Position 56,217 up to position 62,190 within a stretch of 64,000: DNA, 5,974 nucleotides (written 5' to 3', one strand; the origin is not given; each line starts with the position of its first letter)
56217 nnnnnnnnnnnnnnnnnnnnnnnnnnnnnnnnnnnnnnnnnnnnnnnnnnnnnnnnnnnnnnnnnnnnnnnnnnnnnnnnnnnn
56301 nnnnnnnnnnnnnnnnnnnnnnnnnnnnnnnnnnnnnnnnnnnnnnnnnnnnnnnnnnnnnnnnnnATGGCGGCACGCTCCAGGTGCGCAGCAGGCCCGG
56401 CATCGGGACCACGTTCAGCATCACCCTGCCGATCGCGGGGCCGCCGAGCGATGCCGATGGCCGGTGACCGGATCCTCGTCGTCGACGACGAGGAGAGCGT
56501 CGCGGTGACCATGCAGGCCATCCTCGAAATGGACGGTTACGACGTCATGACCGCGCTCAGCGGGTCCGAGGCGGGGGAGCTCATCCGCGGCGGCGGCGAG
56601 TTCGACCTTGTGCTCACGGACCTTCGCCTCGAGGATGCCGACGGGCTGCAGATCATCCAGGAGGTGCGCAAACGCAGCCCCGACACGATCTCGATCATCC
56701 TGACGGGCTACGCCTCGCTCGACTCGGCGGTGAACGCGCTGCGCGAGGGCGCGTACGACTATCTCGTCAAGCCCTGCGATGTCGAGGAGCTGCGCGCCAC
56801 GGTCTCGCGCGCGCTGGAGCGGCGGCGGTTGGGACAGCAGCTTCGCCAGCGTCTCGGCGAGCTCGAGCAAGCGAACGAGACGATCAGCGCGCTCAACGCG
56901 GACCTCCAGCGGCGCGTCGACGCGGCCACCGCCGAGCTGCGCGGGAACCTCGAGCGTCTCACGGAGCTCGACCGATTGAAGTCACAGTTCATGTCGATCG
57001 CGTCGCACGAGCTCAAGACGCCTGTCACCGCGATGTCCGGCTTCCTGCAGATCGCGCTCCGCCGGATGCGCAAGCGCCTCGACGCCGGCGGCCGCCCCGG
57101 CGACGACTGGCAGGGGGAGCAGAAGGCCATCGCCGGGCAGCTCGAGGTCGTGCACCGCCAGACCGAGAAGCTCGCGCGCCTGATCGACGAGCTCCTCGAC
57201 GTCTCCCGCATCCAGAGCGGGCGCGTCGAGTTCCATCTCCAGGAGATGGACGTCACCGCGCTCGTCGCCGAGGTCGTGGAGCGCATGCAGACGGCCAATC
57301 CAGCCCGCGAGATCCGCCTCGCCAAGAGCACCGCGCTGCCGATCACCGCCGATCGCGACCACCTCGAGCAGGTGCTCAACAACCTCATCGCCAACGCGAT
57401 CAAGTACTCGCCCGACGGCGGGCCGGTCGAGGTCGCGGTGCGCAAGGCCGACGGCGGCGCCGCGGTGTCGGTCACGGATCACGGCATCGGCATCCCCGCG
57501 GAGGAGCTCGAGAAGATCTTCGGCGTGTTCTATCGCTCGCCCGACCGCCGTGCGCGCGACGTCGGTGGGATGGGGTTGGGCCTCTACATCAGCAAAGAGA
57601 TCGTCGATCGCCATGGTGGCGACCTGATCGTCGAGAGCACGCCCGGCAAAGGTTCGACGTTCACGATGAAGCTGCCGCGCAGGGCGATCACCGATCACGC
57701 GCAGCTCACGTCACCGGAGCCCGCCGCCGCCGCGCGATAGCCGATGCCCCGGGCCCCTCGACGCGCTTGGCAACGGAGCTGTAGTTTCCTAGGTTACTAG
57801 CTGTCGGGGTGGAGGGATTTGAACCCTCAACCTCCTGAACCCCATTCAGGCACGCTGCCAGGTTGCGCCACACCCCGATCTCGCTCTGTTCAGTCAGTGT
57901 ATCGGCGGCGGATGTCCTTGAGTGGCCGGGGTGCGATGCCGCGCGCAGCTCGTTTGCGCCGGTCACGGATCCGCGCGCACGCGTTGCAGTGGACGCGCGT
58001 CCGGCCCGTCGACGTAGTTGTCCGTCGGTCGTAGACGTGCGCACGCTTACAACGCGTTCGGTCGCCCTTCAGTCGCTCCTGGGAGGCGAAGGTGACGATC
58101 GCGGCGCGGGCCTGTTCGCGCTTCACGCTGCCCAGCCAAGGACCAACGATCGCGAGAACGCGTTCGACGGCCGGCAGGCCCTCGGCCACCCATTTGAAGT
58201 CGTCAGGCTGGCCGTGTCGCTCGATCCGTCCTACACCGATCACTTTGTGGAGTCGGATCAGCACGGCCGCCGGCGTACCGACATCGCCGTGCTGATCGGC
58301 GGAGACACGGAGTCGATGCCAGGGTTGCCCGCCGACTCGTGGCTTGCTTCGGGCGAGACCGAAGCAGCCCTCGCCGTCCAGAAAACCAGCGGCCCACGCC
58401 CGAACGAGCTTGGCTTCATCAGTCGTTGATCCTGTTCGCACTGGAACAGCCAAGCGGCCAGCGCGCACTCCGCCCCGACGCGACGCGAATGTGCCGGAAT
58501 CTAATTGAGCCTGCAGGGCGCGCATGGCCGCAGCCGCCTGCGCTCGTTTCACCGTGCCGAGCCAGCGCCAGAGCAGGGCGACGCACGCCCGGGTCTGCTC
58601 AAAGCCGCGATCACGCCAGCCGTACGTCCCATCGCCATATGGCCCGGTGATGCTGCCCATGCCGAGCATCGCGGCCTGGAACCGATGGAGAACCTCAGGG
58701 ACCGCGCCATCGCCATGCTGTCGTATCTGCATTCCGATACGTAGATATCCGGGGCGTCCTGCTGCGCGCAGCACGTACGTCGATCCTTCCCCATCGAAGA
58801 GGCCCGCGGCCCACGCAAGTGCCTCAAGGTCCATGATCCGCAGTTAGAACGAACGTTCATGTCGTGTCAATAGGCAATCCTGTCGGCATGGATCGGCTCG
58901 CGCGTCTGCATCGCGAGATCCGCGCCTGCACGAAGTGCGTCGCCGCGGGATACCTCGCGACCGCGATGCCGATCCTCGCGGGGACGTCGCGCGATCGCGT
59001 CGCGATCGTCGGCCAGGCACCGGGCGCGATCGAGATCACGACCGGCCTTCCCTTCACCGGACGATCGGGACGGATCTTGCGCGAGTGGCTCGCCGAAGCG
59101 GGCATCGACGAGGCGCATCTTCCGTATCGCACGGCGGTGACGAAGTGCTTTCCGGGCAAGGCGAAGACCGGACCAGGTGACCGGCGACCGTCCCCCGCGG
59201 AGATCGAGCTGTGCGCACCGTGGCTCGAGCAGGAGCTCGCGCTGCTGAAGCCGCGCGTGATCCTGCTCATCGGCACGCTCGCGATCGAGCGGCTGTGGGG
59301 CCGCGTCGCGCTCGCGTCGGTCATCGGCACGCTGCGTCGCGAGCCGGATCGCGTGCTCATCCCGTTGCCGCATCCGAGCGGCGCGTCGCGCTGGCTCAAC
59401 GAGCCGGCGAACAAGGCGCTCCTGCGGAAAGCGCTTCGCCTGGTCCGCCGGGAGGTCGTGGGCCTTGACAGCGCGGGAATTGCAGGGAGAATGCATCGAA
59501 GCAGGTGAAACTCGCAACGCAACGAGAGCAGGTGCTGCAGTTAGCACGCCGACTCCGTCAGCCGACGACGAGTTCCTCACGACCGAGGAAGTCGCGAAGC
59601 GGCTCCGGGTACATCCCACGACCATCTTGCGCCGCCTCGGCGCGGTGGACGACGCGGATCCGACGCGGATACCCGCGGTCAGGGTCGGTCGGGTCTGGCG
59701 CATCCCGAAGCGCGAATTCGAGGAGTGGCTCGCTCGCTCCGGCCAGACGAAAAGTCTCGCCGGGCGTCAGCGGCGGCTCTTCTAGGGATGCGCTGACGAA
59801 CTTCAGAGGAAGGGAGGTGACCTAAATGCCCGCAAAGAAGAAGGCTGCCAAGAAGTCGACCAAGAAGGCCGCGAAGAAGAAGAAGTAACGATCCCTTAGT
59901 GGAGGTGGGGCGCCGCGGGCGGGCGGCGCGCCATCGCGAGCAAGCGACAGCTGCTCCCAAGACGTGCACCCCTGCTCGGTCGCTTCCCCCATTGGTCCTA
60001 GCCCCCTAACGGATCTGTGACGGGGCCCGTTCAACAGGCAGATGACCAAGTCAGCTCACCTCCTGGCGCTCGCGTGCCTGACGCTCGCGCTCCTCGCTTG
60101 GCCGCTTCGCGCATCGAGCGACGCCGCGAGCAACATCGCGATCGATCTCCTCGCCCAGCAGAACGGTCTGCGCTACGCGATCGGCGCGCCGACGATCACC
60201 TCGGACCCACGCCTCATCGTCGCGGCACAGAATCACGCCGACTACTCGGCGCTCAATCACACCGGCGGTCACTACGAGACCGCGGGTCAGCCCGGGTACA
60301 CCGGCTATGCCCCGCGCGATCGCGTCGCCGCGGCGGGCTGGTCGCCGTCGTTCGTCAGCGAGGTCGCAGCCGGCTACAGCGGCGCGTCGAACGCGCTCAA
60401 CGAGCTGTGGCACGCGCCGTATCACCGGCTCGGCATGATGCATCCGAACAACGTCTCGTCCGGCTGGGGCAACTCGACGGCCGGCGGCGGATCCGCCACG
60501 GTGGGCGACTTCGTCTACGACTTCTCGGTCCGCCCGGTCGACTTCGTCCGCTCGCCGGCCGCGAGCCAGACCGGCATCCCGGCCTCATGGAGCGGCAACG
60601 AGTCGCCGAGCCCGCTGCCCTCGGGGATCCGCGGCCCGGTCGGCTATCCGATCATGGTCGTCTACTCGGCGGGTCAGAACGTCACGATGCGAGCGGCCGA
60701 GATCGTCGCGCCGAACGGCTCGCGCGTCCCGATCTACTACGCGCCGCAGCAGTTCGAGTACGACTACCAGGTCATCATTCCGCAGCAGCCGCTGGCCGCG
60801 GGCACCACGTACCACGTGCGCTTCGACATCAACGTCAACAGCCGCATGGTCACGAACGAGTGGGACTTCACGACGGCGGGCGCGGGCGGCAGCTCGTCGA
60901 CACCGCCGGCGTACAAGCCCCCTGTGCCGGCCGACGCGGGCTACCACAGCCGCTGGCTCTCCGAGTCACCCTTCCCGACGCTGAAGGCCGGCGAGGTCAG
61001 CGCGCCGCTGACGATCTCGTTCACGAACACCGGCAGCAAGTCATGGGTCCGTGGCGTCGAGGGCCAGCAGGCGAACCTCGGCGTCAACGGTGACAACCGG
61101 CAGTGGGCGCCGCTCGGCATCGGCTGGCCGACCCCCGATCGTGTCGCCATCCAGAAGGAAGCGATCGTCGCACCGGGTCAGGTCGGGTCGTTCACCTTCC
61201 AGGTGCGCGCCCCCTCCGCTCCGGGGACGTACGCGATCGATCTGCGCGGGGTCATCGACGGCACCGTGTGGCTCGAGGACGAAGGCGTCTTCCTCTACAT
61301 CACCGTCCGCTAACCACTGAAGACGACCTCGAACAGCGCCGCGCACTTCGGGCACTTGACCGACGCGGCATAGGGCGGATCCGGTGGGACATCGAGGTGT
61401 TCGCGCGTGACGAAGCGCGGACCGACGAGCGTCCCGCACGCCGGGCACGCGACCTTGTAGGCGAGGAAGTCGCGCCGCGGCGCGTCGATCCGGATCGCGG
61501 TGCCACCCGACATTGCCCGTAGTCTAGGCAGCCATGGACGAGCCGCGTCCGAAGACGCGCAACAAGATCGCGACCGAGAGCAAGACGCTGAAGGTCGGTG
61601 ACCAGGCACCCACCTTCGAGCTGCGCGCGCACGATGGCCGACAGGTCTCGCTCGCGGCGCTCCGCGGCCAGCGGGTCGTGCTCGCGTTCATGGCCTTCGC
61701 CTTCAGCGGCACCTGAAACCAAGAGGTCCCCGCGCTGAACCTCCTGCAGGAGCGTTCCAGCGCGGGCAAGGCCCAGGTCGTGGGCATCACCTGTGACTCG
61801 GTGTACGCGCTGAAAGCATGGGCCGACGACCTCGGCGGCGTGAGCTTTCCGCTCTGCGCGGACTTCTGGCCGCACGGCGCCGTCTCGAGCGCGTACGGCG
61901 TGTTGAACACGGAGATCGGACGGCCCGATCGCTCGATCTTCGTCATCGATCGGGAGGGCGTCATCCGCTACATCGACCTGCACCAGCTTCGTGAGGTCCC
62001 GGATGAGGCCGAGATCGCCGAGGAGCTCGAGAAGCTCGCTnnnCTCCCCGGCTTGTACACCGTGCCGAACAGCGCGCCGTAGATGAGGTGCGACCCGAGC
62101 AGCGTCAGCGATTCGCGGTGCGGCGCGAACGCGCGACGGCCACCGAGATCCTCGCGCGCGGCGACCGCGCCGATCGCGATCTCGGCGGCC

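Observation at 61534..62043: AhpE-type peroxiredoxin with TGA replacing the peroxidatic cysteine codon, plus a SECIS-like hairpin: candidate selenoprotein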

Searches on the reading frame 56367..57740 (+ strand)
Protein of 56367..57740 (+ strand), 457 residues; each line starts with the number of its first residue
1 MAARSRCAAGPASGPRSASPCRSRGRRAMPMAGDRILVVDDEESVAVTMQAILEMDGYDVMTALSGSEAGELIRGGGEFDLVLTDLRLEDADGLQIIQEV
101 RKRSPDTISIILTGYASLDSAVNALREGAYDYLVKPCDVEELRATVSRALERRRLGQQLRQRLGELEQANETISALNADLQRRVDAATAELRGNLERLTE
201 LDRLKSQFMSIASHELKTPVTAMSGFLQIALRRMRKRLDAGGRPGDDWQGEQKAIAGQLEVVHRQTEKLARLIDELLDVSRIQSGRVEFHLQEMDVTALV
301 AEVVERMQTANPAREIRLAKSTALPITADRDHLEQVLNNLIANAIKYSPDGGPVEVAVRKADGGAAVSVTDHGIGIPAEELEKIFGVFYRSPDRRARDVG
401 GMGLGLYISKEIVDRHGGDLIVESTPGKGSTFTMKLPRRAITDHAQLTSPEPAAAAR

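Call 43: search_protein_families(library=pfam, proteins=[window:56367-57740:+], max_evalue=0.01)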
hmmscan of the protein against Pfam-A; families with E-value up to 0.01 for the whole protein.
window:56367-57740:+ (457 aa): 6 families
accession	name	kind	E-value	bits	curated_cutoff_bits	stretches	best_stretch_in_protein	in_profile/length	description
PF02518.31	HATPase_c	-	1.2e-33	116.3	26.4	1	329-439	2-110/111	Histidine kinase-, DNA gyrase B-, and HSP90-like ATPase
PF00072.30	Response_reg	-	1.5e-25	90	30.2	1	36-146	1-110/111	Response regulator receiver domain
PF00512.31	HisKA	-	1.4e-13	51.1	26.9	1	205-285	2-66/66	His Kinase A (phospho-acceptor) domain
PF13581.12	HATPase_c_2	-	1.4e-06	28.7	27.4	1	328-421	27-113/127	Histidine kinase-like ATPase domain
PF13589.12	HATPase_c_3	-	4.1e-05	24.1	25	1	333-444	3-111/137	Histidine kinase-, DNA gyrase B-, and HSP90-like ATPase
PF11932.13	DUF3450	-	0.0076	16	32.6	0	157-210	47-103/241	Protein of unknown function (DUF3450)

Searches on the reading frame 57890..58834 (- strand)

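Call 43: search_protein_families(library=pfam, proteins=[window:57890-58834:-], max_evalue=0.01)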
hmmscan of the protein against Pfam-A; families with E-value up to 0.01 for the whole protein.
window:57890-58834:- (314 aa): 1 family
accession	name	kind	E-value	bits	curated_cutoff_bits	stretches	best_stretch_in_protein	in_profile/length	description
PF00961.24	LAGLIDADG_1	-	0.00012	23.4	23.1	1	149-216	2-67/102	LAGLIDADG endonuclease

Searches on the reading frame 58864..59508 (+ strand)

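Call 43: search_protein_families(library=pfam, proteins=[window:58864-59508:+], max_evalue=0.01)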
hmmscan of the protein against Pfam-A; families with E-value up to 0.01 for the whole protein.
window:58864-59508:+ (214 aa): 1 family
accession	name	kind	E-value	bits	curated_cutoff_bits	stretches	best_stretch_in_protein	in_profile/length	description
PF03167.25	UDG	-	1.9e-30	106.2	24.3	1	43-192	7-138/141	Uracil DNA glycosylase superfamily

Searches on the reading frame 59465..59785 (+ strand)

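Call 43: search_protein_families(library=pfam, proteins=[window:59465-59785:+], max_evalue=0.01)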
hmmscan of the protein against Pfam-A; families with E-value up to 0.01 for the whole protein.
window:59465-59785:+ (106 aa): 1 family
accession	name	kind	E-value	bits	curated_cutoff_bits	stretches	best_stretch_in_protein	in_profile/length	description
PF12728.13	HTH_17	-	1.2e-11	45.1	27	1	37-91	1-49/51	Helix-turn-helix domain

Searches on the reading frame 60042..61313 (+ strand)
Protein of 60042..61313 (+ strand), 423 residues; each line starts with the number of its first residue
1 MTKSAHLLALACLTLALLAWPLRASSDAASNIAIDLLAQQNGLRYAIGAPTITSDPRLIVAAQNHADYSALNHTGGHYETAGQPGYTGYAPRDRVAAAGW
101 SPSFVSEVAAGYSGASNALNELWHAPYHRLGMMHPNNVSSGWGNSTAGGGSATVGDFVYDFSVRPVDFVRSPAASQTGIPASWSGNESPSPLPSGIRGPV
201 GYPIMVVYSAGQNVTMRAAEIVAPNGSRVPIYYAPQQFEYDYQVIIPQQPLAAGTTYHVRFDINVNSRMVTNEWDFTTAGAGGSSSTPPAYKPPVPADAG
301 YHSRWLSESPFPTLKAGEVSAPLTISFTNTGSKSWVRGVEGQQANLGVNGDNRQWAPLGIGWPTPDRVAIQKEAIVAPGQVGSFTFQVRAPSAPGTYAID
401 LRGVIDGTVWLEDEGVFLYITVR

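Call 25: find_encoding_contigs(protein=window:60042-61313:+, flank=10000, max_places=4)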
Protein window:60042-61313:+ (423 aa): 1 contig read that carries it; 1 place shown.
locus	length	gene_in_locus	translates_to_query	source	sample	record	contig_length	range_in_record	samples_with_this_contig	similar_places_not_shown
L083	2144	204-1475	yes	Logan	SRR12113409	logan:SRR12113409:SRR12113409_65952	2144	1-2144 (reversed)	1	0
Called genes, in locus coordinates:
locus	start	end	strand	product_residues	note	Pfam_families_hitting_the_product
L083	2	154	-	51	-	?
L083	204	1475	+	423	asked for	PF00188:CAP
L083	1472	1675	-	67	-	-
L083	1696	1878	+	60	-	PF00578:AhpC-TSA, PF08534:Redoxin (weak)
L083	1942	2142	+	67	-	?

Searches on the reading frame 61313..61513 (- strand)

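Call 43: search_protein_families(library=pfam, proteins=[window:61313-61513:-], max_evalue=0.01)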
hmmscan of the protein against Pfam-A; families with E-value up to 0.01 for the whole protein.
window:61313-61513:- (67 aa): 12 families
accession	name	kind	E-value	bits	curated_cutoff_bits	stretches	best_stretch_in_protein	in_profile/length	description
PF13717.11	Zn_ribbon_4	-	9.7e-05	22.7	30.3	0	46-61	20-35/36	zinc-ribbon domain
PF13248.11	Zn_ribbon_3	-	0.00018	21.3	27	0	20-30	2-12/26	zinc-ribbon domain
PF05876.18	GpA_ATPase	-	0.0019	18.3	25.6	1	17-61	191-233/247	Phage terminase large subunit gpA, ATPase domain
PF10122.14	Zn_ribbon_Com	-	0.002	18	22.9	0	20-29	24-33/52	Mu-like prophage protein Com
PF23454.1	Zn_ribbon_Brz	-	0.0022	19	27.9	0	51-63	5-17/58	Transcriptional regulator Brz zinc beta ribbon domain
PF12760.12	Zn_ribbon_IS1595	-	0.0037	17.6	25.4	0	21-37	19-34/46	Transposase zinc-ribbon domain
PF04438.22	zf-HIT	-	0.0041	17.3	24.7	0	18-28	11-21/30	HIT zinc finger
PF24110.1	DUF7385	-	0.0049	16.9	28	0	20-29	26-35/72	Family of unknown function (DUF7385)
PF13719.11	Zn_ribbon_5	-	0.0057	16.8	29.3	0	52-63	26-37/37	zinc-ribbon domain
PF13005.12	zf-IS66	-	0.0059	17.4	27.3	0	22-48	3-31/46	zinc-finger binding domain of transposase IS66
PF21276.3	ZNF512_C2HC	-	0.0059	16.7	27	0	51-60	13-22/38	Zinc finger protein 512, C2HC zinc finger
PF09723.15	Zn_ribbon_8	-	0.0093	16.4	34.4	0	20-28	26-34/41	Zinc ribbon domain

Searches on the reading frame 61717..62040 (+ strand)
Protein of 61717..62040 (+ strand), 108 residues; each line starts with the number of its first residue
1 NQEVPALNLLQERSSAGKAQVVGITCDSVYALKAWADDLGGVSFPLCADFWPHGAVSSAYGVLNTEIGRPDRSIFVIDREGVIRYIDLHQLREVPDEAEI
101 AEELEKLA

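Call 12: find_related_loci(query=A1, collection=genome_contigs, flank=10000)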
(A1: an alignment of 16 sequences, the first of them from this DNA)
Query A1 (108 aa) in genome_contigs; peptide patterns used: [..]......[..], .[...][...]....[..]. (x = any residue, [..] = any of these).
600 stretches matched a pattern (row limit reached: there are more); 589 encode a relative of the query (tblastn E <= 1e-3); the best 80 are kept; 80 distinct loci.
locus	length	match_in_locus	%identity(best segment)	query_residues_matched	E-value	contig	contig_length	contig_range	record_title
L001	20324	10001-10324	72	1-108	5e-52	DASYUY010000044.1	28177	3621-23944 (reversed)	MAG TPA_asm: Candidatus Limnocylindria bacterium isolate SMAG_U4607 k141_2323534, whole genome shotgun sequence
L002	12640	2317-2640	69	1-108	9e-51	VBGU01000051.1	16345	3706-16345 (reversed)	MAG: Chloroflexi bacterium isolate CF_86 14_1009_16_30cm_scaffold_10889, whole genome shotgun sequence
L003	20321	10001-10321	69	1-107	2e-50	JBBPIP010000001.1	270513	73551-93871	MAG: Chloroflexota bacterium isolate BPF1-44-46_bin_3 NODE_2_length_270513_cov_22.236148, whole genome shotgun sequence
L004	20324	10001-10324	69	1-108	2e-50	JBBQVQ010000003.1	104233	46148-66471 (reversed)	MAG: Candidatus Limnocylindria bacterium isolate Co_metawrap_2004 Cmw_2004_k141_368656_length_104233_cov_19.1077, whole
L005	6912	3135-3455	69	1-107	7e-50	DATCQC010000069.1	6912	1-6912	MAG TPA_asm: Candidatus Limnocylindria bacterium isolate SMAG_U7243 k141_60906, whole genome shotgun sequence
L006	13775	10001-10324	69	1-108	1e-49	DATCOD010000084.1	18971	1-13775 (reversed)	MAG TPA_asm: Candidatus Limnocylindria bacterium isolate SMAG_U7192 k141_251670, whole genome shotgun sequence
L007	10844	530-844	59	3-107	5e-40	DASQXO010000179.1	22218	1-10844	MAG TPA_asm: Candidatus Dormiibacterota bacterium isolate SMAG_U11041 k141_317325, whole genome shotgun sequence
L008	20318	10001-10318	53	1-107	7e-36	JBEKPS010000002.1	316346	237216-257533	MAG: Vulcanimicrobiaceae bacterium isolate SPRUCE 46 SPRUCE_46_2, whole genome shotgun sequence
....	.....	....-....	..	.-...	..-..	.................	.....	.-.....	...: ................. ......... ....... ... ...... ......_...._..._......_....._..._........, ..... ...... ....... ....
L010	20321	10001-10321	55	1-108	5e-35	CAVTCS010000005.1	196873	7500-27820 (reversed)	MAG: Candidatus Eremiobacteraeota bacterium isolate MFD01138.bin.1.18 genome assembly, contig: contig_46814, whole genom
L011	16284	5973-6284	55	3-107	3e-35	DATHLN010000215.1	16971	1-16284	MAG TPA_asm: Candidatus Limnocylindrales bacterium isolate SMAG_U12607 k141_1762428, whole genome shotgun sequence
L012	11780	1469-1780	55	3-107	9e-35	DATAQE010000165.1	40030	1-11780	MAG TPA_asm: Candidatus Elarobacter sp. isolate SMAG_U5459 k141_801271, whole genome shotgun sequence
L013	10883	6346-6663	52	1-107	8e-35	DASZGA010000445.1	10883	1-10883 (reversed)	MAG TPA_asm: Candidatus Elarobacter sp. isolate SMAG_U6536 k141_3773530, whole genome shotgun sequence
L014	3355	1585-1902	52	1-107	8e-35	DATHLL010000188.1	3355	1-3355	MAG TPA_asm: Candidatus Elarobacter sp. isolate SMAG_U12605 k141_277316, whole genome shotgun sequence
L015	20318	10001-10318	50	3-108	3e-34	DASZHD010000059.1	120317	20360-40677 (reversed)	MAG TPA_asm: Candidatus Baltobacteraceae bacterium isolate SMAG_U6566 k141_5790612, whole genome shotgun sequence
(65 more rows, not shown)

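Call 48: find_related_loci(query=A1, collection=metagenome_contigs, flank=10000)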
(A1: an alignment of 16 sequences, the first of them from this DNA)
Query A1 (108 aa) in metagenome_contigs; peptide patterns used: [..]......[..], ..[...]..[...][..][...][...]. (x = any residue, [..] = any of these).
600 stretches matched a pattern (row limit reached: there are more); 597 encode a relative of the query (tblastn E <= 1e-3); the best 80 are kept; 80 distinct loci.
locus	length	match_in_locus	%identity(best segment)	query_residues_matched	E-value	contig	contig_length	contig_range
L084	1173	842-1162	73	1-107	3e-56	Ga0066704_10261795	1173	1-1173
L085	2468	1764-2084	72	1-107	4e-53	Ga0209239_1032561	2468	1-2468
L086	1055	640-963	70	1-108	2e-55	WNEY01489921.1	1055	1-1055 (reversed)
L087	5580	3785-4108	71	1-108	3e-52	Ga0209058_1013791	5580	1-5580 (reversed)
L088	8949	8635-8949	71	1-105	7e-52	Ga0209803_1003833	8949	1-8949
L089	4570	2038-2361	70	1-108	1e-51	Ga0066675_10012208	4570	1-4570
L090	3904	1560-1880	70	1-107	1e-50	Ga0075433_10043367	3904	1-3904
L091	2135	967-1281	69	3-107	7e-51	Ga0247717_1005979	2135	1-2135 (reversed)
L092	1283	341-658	69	1-106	3e-52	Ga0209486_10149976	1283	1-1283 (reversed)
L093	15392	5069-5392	67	1-108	4e-50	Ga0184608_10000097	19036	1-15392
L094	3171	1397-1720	68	1-108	3e-50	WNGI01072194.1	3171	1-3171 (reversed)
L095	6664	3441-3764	68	1-108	2e-50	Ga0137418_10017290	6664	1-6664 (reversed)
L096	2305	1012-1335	68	1-108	9e-50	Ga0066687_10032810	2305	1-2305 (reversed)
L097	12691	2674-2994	68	1-107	2e-49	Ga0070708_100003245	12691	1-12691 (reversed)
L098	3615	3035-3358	69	1-108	1e-49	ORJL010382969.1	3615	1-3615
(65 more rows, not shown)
